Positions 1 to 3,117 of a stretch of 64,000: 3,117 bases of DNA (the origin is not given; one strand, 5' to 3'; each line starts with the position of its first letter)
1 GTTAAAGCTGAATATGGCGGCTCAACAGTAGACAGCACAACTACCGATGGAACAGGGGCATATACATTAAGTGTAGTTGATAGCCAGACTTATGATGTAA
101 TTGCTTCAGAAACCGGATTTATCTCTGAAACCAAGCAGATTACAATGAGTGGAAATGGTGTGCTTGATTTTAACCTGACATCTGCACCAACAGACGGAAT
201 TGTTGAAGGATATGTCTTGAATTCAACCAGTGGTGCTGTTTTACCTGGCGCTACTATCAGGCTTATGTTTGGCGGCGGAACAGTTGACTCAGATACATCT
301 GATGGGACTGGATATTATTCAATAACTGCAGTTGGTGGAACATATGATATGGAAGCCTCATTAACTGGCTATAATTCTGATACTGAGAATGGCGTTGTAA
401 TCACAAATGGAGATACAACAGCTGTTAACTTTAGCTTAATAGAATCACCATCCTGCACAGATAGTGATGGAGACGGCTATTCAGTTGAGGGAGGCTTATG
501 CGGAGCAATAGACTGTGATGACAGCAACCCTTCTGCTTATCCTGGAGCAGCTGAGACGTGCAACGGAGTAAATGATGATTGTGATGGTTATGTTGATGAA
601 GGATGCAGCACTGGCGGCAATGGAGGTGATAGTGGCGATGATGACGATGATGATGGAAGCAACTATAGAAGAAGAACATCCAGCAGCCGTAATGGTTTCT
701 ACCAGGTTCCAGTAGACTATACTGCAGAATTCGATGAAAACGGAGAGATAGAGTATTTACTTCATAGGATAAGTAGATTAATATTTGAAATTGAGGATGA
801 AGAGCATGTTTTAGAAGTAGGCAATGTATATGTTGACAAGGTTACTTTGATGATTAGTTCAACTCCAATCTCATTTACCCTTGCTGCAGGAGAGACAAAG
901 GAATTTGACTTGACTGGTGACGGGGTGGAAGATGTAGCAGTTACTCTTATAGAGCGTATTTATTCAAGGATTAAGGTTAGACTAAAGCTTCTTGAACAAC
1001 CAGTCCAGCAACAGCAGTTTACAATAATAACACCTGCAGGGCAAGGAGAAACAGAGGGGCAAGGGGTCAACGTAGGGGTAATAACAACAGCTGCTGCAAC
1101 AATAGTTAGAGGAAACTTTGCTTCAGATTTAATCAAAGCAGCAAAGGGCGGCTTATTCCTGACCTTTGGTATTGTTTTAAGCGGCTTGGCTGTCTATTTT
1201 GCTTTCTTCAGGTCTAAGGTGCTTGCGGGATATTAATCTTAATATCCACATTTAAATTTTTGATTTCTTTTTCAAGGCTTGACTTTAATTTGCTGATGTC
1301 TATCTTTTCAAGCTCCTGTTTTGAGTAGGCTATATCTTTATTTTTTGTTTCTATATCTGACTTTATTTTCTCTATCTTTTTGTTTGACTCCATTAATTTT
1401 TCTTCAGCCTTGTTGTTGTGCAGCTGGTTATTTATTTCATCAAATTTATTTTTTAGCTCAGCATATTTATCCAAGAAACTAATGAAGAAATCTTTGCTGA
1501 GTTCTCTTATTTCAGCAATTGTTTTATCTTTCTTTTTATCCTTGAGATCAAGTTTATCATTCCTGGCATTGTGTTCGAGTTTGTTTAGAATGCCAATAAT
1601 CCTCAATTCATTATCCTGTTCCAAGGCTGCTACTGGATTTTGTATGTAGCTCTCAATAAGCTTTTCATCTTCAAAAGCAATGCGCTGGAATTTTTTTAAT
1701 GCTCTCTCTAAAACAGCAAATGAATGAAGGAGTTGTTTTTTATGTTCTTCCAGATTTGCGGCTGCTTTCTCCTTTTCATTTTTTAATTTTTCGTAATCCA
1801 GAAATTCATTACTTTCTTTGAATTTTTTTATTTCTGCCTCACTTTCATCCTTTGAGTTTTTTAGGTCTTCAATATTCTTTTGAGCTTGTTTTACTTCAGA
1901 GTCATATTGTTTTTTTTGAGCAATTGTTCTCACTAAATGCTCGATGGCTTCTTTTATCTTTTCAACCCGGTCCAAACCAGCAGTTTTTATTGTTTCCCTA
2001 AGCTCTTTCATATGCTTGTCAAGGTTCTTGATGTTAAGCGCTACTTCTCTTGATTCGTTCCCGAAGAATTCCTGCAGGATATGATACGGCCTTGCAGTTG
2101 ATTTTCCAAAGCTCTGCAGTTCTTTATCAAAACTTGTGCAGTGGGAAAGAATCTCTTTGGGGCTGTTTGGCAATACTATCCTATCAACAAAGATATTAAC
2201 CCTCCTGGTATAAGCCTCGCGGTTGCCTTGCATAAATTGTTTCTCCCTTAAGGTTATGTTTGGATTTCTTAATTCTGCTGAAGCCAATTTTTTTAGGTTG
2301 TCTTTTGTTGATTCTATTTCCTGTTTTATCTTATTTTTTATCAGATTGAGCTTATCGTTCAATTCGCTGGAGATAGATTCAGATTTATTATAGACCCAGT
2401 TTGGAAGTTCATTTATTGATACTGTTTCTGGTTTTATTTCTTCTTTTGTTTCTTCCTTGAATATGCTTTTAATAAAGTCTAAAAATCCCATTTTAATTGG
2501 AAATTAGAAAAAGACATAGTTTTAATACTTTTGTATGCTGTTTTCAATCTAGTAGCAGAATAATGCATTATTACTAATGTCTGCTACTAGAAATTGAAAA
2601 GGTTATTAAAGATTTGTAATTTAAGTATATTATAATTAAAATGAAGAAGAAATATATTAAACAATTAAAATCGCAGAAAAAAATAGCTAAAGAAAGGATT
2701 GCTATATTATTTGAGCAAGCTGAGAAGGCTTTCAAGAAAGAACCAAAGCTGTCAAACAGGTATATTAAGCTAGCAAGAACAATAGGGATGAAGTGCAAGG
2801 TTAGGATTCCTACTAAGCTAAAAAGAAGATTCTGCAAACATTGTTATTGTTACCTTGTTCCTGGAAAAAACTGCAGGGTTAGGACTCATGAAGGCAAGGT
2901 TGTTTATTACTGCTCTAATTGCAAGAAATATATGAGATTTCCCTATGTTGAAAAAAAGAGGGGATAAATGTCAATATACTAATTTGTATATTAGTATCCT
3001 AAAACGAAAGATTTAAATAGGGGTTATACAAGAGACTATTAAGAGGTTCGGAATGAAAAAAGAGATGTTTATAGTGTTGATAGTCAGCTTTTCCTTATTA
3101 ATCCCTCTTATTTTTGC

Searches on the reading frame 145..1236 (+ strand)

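Call 70: search_protein_families(library=pfam, proteins=[window:145-1236:+], max_evalue=0.001)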
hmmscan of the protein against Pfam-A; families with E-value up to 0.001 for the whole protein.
window:145-1236:+ (363 aa): 3 families
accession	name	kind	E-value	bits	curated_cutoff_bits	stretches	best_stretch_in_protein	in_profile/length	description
PF13620.12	CarboxypepD_reg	-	5.4e-13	49.5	32.3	1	20-98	2-81/82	Carboxypeptidase regulatory-like domain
PF11617.13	Cu-binding_MopE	-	2.9e-10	40.6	27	1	123-152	1-30/30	Putative metal-binding motif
PF13715.12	CarbopepD_reg_2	-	5.8e-08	33.1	32.2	1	20-100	1-78/88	CarboxypepD_reg-like domain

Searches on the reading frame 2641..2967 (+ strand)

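Call 70: search_protein_families(library=pfam, proteins=[window:2641-2967:+], max_evalue=0.001)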
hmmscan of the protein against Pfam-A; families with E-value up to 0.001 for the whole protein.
window:2641-2967:+ (108 aa): 1 family
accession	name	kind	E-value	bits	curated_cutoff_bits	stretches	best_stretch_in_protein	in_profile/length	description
PF04032.22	Rpr2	-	2.1e-18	66.8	29.3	1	19-95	1-90/90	RNAse P Rpr2/Rpp21/SNM1 subunit domain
